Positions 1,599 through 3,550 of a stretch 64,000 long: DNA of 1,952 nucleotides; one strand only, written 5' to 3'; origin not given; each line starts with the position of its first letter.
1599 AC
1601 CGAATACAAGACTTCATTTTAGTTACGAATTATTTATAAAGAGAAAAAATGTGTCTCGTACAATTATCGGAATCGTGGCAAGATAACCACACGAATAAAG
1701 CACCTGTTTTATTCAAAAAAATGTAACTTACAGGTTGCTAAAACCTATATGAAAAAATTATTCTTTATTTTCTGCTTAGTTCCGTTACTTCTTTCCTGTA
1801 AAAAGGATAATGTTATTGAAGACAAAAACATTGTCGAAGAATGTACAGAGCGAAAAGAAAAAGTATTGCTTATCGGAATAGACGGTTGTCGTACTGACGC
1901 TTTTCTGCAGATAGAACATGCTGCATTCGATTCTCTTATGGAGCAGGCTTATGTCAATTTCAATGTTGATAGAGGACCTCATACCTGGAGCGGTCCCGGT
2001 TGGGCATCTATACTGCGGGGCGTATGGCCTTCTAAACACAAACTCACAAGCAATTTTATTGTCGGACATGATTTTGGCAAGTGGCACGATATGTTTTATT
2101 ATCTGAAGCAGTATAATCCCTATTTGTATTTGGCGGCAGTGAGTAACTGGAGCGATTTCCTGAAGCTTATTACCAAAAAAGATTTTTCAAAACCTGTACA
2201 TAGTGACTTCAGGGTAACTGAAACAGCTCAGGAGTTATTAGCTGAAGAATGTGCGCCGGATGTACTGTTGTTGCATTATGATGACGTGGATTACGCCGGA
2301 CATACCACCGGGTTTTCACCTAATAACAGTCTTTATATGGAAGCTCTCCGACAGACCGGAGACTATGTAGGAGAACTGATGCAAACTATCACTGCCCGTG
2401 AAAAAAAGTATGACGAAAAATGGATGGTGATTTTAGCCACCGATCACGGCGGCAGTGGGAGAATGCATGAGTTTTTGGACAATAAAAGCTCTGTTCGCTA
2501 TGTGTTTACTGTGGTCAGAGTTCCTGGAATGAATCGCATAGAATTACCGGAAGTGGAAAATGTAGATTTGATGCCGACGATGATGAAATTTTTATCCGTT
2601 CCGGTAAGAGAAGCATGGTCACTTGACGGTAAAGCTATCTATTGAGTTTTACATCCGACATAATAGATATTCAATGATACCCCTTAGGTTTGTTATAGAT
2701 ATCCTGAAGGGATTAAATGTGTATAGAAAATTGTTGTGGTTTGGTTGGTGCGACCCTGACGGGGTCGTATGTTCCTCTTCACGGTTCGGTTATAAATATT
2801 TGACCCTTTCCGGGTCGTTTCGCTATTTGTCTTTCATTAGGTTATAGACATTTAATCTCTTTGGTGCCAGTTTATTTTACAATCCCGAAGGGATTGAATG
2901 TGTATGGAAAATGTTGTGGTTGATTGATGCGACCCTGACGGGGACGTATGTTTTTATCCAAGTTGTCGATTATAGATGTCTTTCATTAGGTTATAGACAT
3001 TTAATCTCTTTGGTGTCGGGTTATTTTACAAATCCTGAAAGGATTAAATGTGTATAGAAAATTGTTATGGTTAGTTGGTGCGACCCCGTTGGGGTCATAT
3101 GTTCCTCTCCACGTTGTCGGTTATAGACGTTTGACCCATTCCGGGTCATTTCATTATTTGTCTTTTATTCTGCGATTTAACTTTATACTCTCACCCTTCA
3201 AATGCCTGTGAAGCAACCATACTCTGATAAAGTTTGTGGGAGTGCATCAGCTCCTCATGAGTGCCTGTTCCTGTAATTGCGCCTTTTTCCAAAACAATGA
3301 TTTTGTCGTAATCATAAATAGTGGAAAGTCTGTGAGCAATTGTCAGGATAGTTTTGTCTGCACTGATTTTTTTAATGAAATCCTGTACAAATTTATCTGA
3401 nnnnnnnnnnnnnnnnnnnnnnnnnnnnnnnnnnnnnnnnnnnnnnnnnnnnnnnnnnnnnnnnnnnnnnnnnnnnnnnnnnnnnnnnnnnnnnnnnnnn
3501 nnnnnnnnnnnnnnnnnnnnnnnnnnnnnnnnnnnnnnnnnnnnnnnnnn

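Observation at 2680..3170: Tandem array of a hairpin-studded ~150-181 bp unit filling the gap between two convergent genes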

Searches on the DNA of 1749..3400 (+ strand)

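Call 5: search_rna_families(source=window, start=2400, end=3400, threshold=evalue, max_evalue=10)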
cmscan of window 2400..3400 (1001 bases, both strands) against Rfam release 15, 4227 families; matches with E-value up to 10: 2.
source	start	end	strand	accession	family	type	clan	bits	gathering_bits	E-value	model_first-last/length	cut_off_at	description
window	3128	3163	-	RF01359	CRISPR-DR46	Gene; CRISPR;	-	19.6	50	4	1-38/38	no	CRISPR RNA direct repeat element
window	3296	3316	+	RF01114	TMV_UPD-PK1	Cis-reg;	-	15.2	33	9.3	1-22/22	no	Pseudoknot of upstream pseudoknot domain (UPD) of the 3'UTR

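Call 80: search_with_rna_model(model_id=R1, sources=[L002, L003, L004, L005, L006, L007, L008, L010, L012, L014, L015, L016, L017, L018, L019, L020, L022, L023, L024, L025, L026, L027, L028, L029, L030, L032, L033, L035, L036, L037, L038, L039, L040, L041, L042, L043, L044, L046, L047, L049, L050, L051, L053, L054, L056, L058, L059, L063, L064, L065, L066, L067, L068, L069, L070, L071, L072, L073, L074, L077, L078, L079, L080], max_evalue=0.1)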
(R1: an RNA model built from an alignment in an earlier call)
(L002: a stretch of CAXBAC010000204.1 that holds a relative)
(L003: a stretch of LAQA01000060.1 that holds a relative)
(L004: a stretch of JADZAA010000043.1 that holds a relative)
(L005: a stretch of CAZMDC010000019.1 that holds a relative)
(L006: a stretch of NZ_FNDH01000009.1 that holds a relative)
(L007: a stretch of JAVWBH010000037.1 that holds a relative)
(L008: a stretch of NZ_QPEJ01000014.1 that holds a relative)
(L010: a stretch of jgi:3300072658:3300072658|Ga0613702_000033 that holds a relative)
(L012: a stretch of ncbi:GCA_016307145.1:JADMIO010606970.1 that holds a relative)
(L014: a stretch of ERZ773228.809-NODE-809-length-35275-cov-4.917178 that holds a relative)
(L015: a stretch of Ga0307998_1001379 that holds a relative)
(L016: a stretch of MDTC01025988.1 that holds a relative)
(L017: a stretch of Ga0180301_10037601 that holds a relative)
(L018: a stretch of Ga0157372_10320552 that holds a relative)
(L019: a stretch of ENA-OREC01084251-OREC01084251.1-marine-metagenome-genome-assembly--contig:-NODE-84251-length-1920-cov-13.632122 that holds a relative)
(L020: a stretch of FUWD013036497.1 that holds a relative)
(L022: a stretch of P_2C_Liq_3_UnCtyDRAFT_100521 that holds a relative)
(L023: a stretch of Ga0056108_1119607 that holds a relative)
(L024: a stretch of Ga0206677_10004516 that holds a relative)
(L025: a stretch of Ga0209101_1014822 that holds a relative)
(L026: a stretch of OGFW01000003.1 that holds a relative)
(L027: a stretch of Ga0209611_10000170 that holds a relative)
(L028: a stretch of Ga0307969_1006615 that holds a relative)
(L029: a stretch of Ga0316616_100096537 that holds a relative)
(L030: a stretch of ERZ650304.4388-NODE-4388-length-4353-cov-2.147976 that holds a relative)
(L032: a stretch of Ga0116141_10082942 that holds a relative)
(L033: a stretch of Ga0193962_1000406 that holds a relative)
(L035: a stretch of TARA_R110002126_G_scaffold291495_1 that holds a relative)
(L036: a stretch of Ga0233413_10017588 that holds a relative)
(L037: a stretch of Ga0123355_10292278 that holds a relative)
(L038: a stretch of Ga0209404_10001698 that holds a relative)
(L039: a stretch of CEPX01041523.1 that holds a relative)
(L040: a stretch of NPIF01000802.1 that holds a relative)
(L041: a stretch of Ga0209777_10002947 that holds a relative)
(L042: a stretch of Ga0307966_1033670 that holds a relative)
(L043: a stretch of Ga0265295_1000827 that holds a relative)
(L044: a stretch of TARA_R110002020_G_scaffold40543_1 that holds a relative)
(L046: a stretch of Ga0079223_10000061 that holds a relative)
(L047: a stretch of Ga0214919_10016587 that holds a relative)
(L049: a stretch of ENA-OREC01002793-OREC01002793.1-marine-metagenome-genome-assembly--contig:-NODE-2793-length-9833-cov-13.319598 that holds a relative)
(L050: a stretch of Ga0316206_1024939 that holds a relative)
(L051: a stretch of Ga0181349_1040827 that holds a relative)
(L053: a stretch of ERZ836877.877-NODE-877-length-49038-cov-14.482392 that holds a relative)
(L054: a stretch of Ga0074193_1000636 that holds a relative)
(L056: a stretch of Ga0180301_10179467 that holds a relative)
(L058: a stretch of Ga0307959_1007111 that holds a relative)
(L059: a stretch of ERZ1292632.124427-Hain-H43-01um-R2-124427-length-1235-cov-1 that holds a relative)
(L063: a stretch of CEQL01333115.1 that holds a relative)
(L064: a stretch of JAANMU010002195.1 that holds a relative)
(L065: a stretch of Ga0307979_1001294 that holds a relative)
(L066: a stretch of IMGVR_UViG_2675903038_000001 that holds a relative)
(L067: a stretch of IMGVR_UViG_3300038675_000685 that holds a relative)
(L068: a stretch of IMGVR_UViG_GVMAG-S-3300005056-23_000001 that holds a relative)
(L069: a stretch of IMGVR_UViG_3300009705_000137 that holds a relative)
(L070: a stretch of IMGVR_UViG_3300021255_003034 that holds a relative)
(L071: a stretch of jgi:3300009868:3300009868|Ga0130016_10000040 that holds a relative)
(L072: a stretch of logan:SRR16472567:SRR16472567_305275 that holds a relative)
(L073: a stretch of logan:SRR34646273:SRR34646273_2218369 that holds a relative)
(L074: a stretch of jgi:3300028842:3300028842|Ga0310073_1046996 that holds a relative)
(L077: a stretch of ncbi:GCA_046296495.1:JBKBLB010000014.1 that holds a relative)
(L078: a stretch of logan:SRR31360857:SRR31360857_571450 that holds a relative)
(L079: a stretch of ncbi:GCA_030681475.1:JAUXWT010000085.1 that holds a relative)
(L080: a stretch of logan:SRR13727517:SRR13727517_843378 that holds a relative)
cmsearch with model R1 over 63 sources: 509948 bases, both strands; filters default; matches with E-value up to 0.1: 63.
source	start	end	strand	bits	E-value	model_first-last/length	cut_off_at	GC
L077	11129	11258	+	126.5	1.7e-24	1-131/131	no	0.47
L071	10621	10751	+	124.1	5.6e-24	1-131/131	no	0.47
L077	10979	11108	+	123.7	6.7e-24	1-131/131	no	0.45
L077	10828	10957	+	122.4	1.3e-23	1-131/131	no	0.45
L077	11280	11409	+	122.4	1.3e-23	1-131/131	no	0.44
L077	10677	10806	+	120.9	2.6e-23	1-131/131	no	0.45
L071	10906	11036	+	120.9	2.6e-23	1-131/131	no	0.44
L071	10480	10610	+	117.1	1.7e-22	1-131/131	no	0.44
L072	3166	3296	+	117.1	1.7e-22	1-131/131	no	0.44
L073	2730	2860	+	117.1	1.7e-22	1-131/131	no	0.44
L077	10524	10655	+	117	1.8e-22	1-131/131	no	0.45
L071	11050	11180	+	114.7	5.6e-22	1-131/131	no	0.43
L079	9395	9529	+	112.9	1.3e-21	1-131/131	no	0.49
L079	9084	9217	+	112.9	1.3e-21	1-131/131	no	0.48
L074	10957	11087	+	111.1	3.3e-21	1-131/131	no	0.35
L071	10765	10895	+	109.5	7e-21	1-131/131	no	0.42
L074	10609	10739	+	109.3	7.9e-21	1-131/131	no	0.41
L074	10795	10927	+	106.7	2.8e-20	1-131/131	no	0.39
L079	9652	9786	+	106.1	3.7e-20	1-131/131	no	0.48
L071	10614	10744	-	89.8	1.1e-16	1-131/131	no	0.45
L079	9388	9522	-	87.3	3.9e-16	1-131/131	no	0.5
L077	11122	11251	-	87.2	4e-16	1-131/131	no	0.46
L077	10972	11101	-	86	7.2e-16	1-131/131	no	0.45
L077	10821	10950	-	85.7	8.2e-16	1-131/131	no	0.44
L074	10788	10920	-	84.6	1.4e-15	1-131/131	no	0.4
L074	10602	10732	-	84.5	1.5e-15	1-131/131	no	0.41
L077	11273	11402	-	84.1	1.9e-15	1-131/131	no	0.45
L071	10899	11029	-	83.2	2.8e-15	1-131/131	no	0.46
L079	9077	9210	-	83.1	3e-15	1-131/131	no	0.48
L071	10473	10603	-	80.6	1e-14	1-131/131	no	0.44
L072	3159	3289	-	80.6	1e-14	1-131/131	no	0.44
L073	2723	2853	-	80.6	1e-14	1-131/131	no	0.44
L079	9645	9779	-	80.5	1e-14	1-131/131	no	0.48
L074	10950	11080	-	79.7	1.6e-14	1-131/131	no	0.36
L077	10670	10799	-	77.8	4e-14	1-131/131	no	0.45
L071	10758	10888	-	75.5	1.2e-13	1-131/131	no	0.41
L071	11043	11173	-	75.4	1.3e-13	1-131/131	no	0.44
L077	10517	10648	-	73.4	3.5e-13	1-131/131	no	0.44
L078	3204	3280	+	65.4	1.8e-11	1-75/131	3'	0.48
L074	10472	10584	+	51.6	1.5e-08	1-131/131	no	0.36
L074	10460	10577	-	49.7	3.8e-08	1-131/131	no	0.36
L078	3197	3280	-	45.7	2.8e-07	50-131/131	5'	0.48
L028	460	589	-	41.2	2.5e-06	1-131/131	no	0.39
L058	1273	1402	-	41.2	2.5e-06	1-131/131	no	0.39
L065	232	361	-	41.2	2.5e-06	1-131/131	no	0.39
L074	17969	18088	+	37.3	1.7e-05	1-131/131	no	0.29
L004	4527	4695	+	37.2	1.7e-05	1-131/131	no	0.4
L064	8831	8999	-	37.2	1.7e-05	1-131/131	no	0.4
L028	467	596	+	36.1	3.1e-05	1-131/131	no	0.42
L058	1280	1409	+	36.1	3.1e-05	1-131/131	no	0.42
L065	239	368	+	36.1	3.1e-05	1-131/131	no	0.42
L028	755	864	-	31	0.00037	1-131/131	no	0.34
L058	1568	1677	-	31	0.00037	1-131/131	no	0.34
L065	527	636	-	31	0.00037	1-131/131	no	0.34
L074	17962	18096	-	30.9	0.0004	1-131/131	no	0.31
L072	3307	3356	+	30.4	0.00049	1-50/131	3'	0.46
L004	4520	4614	-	27.6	0.002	1-131/131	no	0.46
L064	8912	9006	+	27.6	0.002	1-131/131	no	0.46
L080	1987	2017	+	24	0.012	1-31/131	3'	0.65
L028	791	871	+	21.2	0.046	1-131/131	no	0.37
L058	1604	1684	+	21.2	0.046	1-131/131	no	0.37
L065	563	643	+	21.2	0.046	1-131/131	no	0.37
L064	4603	4678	-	21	0.051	1-131/131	no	0.45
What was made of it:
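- On Y1-associated three-hairpin unit family (defined here by model R1): Control loci have no hit (call 80).
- It has no hit at E<0.1 in about 45 unrelated loci (~350 kb) (call 80). They exist at L074:17969, L064:8831 and two sites in L065 (call 80). L065 scores 41 bits on one strand and 36 on the other (call 80). Orphan units occur at several other places without gene remnants (call 80).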

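Call 98: search_dna_similar(query=window:2660-3190:+, collection=plasmids, mode=distant, max_evalue=0.001, max_rows=15)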
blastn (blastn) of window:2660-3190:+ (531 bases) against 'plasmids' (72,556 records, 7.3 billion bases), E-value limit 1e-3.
No match.
